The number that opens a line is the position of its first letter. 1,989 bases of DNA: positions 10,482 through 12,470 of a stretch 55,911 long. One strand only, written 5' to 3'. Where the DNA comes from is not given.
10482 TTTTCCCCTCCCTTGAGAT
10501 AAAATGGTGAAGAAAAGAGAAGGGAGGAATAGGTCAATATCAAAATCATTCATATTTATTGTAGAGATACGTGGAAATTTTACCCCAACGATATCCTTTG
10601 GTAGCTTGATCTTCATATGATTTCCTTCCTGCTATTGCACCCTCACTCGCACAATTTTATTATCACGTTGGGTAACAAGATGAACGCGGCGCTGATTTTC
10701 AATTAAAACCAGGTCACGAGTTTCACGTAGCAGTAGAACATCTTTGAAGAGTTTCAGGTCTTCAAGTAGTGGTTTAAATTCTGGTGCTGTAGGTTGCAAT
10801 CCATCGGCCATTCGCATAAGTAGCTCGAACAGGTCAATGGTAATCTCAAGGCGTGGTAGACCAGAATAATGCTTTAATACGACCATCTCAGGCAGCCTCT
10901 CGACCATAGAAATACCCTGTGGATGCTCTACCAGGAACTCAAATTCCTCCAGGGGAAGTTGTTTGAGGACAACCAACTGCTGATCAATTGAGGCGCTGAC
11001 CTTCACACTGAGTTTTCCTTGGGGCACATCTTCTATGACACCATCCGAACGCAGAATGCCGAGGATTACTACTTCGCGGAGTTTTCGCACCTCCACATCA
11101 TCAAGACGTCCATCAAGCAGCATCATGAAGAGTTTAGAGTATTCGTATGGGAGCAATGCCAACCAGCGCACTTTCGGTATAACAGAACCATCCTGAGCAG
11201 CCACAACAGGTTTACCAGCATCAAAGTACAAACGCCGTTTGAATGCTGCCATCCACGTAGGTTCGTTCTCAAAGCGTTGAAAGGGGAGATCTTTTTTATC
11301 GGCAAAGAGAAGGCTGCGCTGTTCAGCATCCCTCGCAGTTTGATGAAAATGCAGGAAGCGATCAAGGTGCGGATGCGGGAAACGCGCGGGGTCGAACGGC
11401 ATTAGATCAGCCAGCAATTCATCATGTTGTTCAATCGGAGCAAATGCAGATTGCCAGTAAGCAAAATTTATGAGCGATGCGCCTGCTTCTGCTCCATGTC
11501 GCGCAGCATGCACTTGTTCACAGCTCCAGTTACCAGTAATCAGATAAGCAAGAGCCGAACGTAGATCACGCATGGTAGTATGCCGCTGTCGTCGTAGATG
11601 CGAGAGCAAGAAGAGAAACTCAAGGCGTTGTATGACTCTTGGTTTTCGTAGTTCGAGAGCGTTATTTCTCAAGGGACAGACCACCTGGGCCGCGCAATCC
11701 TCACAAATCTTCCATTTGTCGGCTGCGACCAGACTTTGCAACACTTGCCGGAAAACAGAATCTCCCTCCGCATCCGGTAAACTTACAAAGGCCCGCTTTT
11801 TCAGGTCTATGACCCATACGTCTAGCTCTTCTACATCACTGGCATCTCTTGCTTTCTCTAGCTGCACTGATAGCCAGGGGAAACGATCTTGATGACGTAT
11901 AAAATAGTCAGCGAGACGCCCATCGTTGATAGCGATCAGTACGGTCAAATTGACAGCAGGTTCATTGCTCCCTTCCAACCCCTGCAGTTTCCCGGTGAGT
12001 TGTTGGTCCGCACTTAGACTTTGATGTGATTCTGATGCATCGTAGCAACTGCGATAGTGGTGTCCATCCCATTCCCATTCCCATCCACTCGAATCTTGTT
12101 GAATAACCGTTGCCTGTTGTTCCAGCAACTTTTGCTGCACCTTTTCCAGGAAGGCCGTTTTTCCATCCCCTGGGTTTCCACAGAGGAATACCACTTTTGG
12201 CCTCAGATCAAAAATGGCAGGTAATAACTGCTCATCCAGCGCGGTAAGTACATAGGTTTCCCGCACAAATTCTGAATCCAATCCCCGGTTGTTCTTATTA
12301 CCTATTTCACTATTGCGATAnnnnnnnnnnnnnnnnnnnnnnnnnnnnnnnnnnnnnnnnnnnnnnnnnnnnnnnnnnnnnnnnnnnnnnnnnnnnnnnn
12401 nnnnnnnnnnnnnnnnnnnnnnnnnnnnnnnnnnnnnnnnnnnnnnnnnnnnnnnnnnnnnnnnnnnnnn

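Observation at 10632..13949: Degenerate kinase domain plus intact Hanks kinase fused to the P-loop (F-like) subunit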

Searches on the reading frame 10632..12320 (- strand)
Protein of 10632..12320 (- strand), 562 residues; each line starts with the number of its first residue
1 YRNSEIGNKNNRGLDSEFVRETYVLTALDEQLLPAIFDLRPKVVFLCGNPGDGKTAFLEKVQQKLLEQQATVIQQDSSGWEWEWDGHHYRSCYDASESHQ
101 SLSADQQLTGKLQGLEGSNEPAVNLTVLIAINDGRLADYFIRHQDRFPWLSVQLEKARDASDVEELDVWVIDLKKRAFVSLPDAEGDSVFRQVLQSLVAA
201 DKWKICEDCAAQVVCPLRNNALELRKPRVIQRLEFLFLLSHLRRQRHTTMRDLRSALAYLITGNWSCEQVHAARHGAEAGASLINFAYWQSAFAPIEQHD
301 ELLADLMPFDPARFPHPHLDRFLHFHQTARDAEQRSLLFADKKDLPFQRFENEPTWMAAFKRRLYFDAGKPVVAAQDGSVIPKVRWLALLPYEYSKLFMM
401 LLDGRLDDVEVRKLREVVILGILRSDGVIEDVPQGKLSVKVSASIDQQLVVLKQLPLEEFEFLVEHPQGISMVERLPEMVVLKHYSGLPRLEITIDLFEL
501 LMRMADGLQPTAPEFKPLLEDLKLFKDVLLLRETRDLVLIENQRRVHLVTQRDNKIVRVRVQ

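Call 34: search_solved_structures(query=window:10632-12320:-, max_evalue=1)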
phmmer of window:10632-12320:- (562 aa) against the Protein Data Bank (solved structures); distinct sequences matched with E-value up to 1: 5.
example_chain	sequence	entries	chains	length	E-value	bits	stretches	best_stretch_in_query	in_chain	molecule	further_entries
9yg0_A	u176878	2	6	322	0.22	13.1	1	316-405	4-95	Tyrosine-protein phosphatase non-receptor type 22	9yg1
9ydm_A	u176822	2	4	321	0.24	13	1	317-405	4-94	Tyrosine-protein phosphatase non-receptor type 22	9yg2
2qcj_A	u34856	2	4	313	0.79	11.3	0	329-406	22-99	Tyrosine-protein phosphatase non-receptor type 22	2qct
4j51_A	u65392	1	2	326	0.81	11.3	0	329-405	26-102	Tyrosine-protein phosphatase non-receptor type 22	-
3olr_A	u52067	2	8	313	0.81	11.3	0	329-406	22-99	Tyrosine-protein phosphatase non-receptor type 22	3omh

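Call 37: find_homologous_proteins(query=window:10632-12320:-, max_evalue=0.001)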
Query window:10632-12320:- (562 aa): 132 proteins with E <= 0.001 among 8000 candidates; the best 120 are listed.
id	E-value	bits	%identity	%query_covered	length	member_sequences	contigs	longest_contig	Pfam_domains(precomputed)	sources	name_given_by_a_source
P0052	0.0e+0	1101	87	100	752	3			PF00069.32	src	-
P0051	0.0e+0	1088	86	100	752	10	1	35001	PF07714.24,PF00069.32,PF01636.30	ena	-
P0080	0.0e+0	1065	84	100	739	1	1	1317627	PF00069.32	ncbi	-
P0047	0.0e+0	1057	82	100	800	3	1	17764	PF07714.24,PF00069.32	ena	-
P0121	2.7e-286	968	75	100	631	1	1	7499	-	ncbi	-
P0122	1.5e-284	963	75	100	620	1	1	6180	-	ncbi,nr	ncbi:MAG TPA: hypothetical protein VFV38_07980, partial [Ktedonobacteraceae bacterium]|nr:hypothetic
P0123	2.7e-279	945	72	100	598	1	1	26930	-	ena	-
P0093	4.2e-251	852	85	80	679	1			PF07714.24,PF00069.32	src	-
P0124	9.9e-244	828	66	100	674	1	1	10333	-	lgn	-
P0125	1.8e-243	827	65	99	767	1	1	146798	PF07714.24,PF00069.32,PF01636.30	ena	-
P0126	1.6e-241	821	84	78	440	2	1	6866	-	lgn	-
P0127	7.8e-233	792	87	72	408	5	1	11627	-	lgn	-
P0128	9.0e-222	755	62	99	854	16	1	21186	PF07714.24,PF00069.32,PF01636.30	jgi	jgi:serine/threonine protein kinase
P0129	7.8e-219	746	61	100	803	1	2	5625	PF07714.24,PF00069.32,PF13191.13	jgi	jgi:Protein kinase domain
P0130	1.9e-210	718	61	96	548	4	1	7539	PF13191.13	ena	-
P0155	2.9e-100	354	38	99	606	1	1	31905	-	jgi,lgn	-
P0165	7.7e-92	327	37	99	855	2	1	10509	PF07714.24,PF00069.32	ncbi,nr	ncbi:MAG: serine/threonine protein kinase [Armatimonadetes bacterium]|nr:serine/threonine protein ki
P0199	2.4e-50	190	30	94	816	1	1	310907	PF07714.24,PF00069.32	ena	-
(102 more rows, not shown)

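Call 39: find_encoding_contigs(protein=P0155, flank=10000, max_places=2)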
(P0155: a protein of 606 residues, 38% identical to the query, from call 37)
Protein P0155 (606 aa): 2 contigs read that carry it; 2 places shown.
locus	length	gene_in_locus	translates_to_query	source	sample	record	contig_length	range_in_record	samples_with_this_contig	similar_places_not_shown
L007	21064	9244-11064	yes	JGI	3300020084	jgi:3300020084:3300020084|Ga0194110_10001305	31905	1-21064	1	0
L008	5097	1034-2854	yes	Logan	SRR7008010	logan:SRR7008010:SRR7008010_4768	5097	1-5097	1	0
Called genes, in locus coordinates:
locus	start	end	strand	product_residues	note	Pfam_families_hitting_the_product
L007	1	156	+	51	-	?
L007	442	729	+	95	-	PF13384:HTH_23 (weak), PF12728:HTH_17, PF13518:HTH_28 (weak)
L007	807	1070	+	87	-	-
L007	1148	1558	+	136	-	-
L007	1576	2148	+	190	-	-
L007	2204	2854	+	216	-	-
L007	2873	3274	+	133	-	PF12773:DZR (weak)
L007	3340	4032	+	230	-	-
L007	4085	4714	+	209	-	-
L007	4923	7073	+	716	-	PF12696:TraG-D_C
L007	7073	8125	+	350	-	PF13814:Replic_Relax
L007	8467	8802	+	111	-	PF00239:Resolvase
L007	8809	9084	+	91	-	PF00239:Resolvase (weak)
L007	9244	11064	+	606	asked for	-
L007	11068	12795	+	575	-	PF26611:MAD7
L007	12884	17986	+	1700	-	PF01580:FtsK_SpoIIIE (faint), PF01935:DUF87, PF10412:TrwB_AAD_bind (weak), PF12846:AAA_10 (faint)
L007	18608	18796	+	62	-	-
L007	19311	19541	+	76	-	-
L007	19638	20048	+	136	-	PF04002:RadC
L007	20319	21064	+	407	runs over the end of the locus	PF12224:Amidoligase_2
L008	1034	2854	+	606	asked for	-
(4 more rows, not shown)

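Call 40: find_encoding_contigs(protein=P0199, flank=10000, max_places=2)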
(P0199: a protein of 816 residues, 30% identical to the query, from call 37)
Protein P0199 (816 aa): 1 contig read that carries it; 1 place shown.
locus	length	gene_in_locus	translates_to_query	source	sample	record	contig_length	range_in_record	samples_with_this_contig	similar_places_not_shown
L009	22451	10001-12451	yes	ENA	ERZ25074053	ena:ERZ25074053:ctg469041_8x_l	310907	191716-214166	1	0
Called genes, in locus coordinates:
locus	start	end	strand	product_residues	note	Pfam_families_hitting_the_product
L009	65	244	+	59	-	-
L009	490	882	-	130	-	PF13560:HTH_31, PF01381:HTH_3, PF12844:HTH_19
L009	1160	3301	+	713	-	PF13588:HSDR_N_2, PF02384:N6_Mtase, PF01170:UPF0020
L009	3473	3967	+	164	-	-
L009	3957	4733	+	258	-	PF08861:DUF1828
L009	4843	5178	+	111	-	-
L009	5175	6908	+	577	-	PF02384:N6_Mtase, PF01170:UPF0020 (weak)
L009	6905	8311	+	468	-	-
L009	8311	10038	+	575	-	PF08378:NERD, PF00069:Pkinase, PF07714:PK_Tyr_Ser-Thr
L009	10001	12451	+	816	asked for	PF00069:Pkinase, PF07714:PK_Tyr_Ser-Thr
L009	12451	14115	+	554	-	PF26611:MAD7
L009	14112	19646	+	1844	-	-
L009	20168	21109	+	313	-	PF12760:Zn_ribbon_IS1595, PF12762:DDE_Tnp_IS1595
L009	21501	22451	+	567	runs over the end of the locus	PF05729:NACHT (weak)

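Call 41: search_protein_families(library=ncbifam, proteins=[L009:1160-3301:+, L009:3473-3967:+, L009:3957-4733:+, L009:4843-5178:+, L009:5175-6908:+, L009:6905-8311:+, L009:8311-10038:+, L009:10001-12451:+, L009:12451-14115:+, L009:14112-19646:+], max_evalue=0.00001)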
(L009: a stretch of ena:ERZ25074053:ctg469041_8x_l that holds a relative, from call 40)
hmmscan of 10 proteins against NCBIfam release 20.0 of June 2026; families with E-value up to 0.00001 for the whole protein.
L009:1160-3301:+ (713 aa): 2 families
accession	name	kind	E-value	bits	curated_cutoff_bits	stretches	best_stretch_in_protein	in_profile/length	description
NF047738.1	antiphage_MADS2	equivalog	2.6e-300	997.4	720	1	58-704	2-654/654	methylation-associated defense system DNA methyltransferase MAD2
TIGR02987.1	met_A_Alw26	exception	9.3e-06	24.6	353.5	0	360-504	3-124/523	Alw26I/Eco31I/Esp3I family type II restriction adenine-specific DNA-methyltransferase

L009:3473-3967:+ (164 aa): 0 families

L009:3957-4733:+ (258 aa): 0 families

L009:4843-5178:+ (111 aa): 1 family
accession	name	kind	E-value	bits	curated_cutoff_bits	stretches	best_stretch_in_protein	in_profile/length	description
NF047738.1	antiphage_MADS2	equivalog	1.1e-14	53.7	720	1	22-101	4-87/654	methylation-associated defense system DNA methyltransferase MAD2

L009:5175-6908:+ (577 aa): 1 family
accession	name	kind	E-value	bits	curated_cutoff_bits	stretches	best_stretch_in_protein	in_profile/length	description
NF047738.1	antiphage_MADS2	equivalog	1.9e-183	611.3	720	1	2-569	82-654/654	methylation-associated defense system DNA methyltransferase MAD2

L009:6905-8311:+ (468 aa): 1 family
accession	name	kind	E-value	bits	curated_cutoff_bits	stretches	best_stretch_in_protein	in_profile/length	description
NF047740.1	antiphage_MADS5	equivalog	3.7e-164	546.9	400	1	1-464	1-461/461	methylation-associated defense system restriction endonuclease subunit S MAD5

L009:8311-10038:+ (575 aa): 6 families
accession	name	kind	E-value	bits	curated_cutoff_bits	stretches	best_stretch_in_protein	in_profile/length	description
NF047741.1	antiphage_MADS6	equivalog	3.8e-164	547.6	460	1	1-477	1-472/612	methylation-associated defense system protein kinase MAD6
NF033442.0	BREX_PglW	equivalog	3.7e-39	134.3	990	1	15-465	14-486/1391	BREX system serine/threonine kinase PglW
NF033483.0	PknB_PASTA_kin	equivalog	2.3e-23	83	450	1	244-476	53-279/563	Stk1 family PASTA domain-containing Ser/Thr kinase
NF052427.1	StpK7MSMEG_1200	equivalog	4.3e-13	48.6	900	1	250-456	59-259/601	serine/threonine protein kinase StpK7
NF038150.1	lanthi_synth_IV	equivalog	4.3e-13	48.5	650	1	242-466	236-457/851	class IV lanthionine synthetase LanL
TIGR03903.1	TOMM_kin_cyc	equivalog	9.4e-12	43.6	705.75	1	237-451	17-233/1267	TOMM system kinase/cyclase fusion protein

L009:10001-12451:+ (816 aa): 13 families
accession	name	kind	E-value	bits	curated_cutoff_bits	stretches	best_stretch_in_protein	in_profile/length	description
NF047741.1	antiphage_MADS6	equivalog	1.8e-31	109.4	460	2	49-198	309-465/612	methylation-associated defense system protein kinase MAD6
NF033483.0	PknB_PASTA_kin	equivalog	5.3e-29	101.7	450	1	11-197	78-272/563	Stk1 family PASTA domain-containing Ser/Thr kinase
TIGR03903.1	TOMM_kin_cyc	equivalog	4.8e-16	57.8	705.75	1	4-142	43-192/1267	TOMM system kinase/cyclase fusion protein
NF033442.0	BREX_PglW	equivalog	1e-15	56.6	990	1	17-195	586-771/1391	BREX system serine/threonine kinase PglW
NF038150.1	lanthi_synth_IV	equivalog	1.7e-15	56.5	650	1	47-196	306-459/851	class IV lanthionine synthetase LanL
NF052427.1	StpK7MSMEG_1200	equivalog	3.1e-12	45.8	900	1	51-196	120-271/601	serine/threonine protein kinase StpK7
NF053615.1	SerThrKinAfsKStmc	equivalog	7.6e-10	38.1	1300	1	13-145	85-219/809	protein serine/threonine kinase AfsK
TIGR03724.2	arch_bud32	equivalog_domain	1.7e-08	34.2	125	1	16-93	69-139/193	KEOPS complex kinase/ATPase Bud32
NF043056.1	T4SS_LegK1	equivalog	4.6e-07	28.8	550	1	56-126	206-277/516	Dot/Icm T4SS effector kinase LegK1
NF038151.1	lanthi_synth_III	equivalog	4.8e-07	28.6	575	1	51-132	348-422/833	class III lanthionine synthetase LanKC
NF009651.0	PRK13184.1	equivalog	6.6e-07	27.7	839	0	50-191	124-288/932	serine/threonine-protein kinase PknD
NF011462.0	PRK14879.1-3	equivalog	4.3e-06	26.6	174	0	52-94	95-137/192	Kae1-associated kinase Bud32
NF011463.0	PRK14879.1-4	equivalog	5.4e-06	26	188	1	15-93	93-168/237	Kae1-associated kinase Bud32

L009:12451-14115:+ (554 aa): 1 family
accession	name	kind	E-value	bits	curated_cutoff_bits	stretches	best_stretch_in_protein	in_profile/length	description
NF047733.1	antiphage_MADS7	equivalog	9.1e-187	622.3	410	1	3-543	1-528/529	methylation-associated defense system protein MAD7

L009:14112-19646:+ (1844 aa): 1 family
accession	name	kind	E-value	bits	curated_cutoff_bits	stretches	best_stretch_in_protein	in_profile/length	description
NF047742.1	antiphage_MADS8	equivalog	2.3e-64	217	175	1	35-239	1-200/200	methylation-associated defense system ATP-binding protein MAD8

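Call 42: search_protein_representatives(protein=window:10632-12320:-)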
Query: 562 residues. Proteins with E-value up to 0.001 (for the whole library): 807; up to 1e-10: 473; up to 1e-30: 244. The best 150 are listed.
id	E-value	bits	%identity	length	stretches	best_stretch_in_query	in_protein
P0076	3.0e-214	728.9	61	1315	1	1-559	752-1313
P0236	2.0e-171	587.6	51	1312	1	1-559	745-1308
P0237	9.4e-159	545.8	51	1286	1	1-561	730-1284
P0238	3.2e-156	537.5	49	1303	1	2-557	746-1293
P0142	7.7e-153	526.3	58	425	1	73-480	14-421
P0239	5.6e-147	506.9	47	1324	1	1-558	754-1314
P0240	2.9e-143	494.7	47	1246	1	1-560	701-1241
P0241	1.7e-141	488.8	47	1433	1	1-557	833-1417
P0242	1.0e-137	476.3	44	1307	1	1-554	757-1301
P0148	1.6e-137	475.7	47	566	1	1-559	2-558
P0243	8.4e-136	470.0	46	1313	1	1-558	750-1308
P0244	1.6e-130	452.6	45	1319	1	1-557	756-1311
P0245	1.2e-126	439.8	45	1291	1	1-559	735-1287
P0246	3.1e-114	398.9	41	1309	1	1-560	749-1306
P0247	2.0e-111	389.6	43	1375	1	1-558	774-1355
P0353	1.8e-45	171.9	30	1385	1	2-553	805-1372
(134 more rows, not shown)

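Call 44: search_protein_families(library=ncbifam, proteins=[P0165, P0155], max_evalue=0.00001)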
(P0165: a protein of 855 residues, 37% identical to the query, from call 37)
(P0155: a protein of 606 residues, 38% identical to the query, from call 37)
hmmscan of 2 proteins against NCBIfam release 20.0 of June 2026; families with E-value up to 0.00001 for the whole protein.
P0165 (855 aa): 11 families
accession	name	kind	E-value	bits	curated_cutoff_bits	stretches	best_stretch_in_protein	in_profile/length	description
NF047741.1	antiphage_MADS6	equivalog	4e-45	154.4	460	2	2-126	487-612/612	methylation-associated defense system protein kinase MAD6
NF033483.0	PknB_PASTA_kin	equivalog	3.9e-34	118.6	450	1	5-265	2-276/563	Stk1 family PASTA domain-containing Ser/Thr kinase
NF033442.0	BREX_PglW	equivalog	6.8e-32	110.2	990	1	4-260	506-772/1391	BREX system serine/threonine kinase PglW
NF052427.1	StpK7MSMEG_1200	equivalog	1.3e-19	70.1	900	1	11-259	8-270/601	serine/threonine protein kinase StpK7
NF038150.1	lanthi_synth_IV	equivalog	1.9e-19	69.5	650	1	7-285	186-484/851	class IV lanthionine synthetase LanL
TIGR03903.1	TOMM_kin_cyc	equivalog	8.8e-17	60.3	705.75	1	56-250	28-240/1267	TOMM system kinase/cyclase fusion protein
NF009651.0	PRK13184.1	equivalog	3.5e-11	41.8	839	1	11-261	3-294/932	serine/threonine-protein kinase PknD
NF043056.1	T4SS_LegK1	equivalog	8.7e-11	41.1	550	1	111-194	194-283/516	Dot/Icm T4SS effector kinase LegK1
NF038151.1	lanthi_synth_III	equivalog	1.7e-10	39.9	575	1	55-239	272-469/833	class III lanthionine synthetase LanKC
NF053615.1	SerThrKinAfsKStmc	equivalog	3.4e-10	39.2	1300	1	78-202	84-214/809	protein serine/threonine kinase AfsK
TIGR03724.2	arch_bud32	equivalog_domain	8e-06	25.5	125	0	78-154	65-134/193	KEOPS complex kinase/ATPase Bud32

P0155 (606 aa): 0 families
